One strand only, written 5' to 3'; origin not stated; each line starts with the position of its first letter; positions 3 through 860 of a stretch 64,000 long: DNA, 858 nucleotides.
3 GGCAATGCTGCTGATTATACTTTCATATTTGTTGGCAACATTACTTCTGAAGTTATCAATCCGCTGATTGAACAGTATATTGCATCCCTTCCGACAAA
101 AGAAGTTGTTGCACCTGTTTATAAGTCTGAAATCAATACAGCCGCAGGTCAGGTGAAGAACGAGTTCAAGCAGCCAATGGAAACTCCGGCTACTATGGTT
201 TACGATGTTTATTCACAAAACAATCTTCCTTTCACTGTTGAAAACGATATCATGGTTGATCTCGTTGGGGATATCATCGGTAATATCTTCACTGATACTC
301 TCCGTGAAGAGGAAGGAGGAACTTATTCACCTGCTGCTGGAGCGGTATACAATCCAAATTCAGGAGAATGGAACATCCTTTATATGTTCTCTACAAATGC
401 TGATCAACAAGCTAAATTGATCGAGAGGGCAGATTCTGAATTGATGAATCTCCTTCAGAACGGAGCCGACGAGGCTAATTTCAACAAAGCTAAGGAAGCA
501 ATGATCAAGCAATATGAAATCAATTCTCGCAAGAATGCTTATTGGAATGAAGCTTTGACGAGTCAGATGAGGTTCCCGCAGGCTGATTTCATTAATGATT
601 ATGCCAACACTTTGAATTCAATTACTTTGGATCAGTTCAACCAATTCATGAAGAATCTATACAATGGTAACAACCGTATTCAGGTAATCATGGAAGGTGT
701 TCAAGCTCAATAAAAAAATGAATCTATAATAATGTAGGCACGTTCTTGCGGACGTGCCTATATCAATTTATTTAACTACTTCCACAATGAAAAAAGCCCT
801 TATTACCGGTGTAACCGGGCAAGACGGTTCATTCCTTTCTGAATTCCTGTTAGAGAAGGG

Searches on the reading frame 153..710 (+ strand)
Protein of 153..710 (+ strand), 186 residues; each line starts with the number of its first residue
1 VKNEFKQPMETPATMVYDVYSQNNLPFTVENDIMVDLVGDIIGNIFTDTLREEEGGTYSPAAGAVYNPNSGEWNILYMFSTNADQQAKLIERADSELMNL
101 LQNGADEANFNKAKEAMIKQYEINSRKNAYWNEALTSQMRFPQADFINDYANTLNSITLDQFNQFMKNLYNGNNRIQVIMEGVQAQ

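Call 11: search_protein_families(library=pfam, proteins=[window:153-710:+], max_evalue=0.001)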
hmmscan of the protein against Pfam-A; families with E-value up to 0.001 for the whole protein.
window:153-710:+ (186 aa): 1 family
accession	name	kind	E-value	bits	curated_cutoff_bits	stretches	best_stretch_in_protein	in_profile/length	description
PF05193.26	Peptidase_M16_C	-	5.4e-11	43.1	23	1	15-117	81-181/181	Peptidase M16 inactive domain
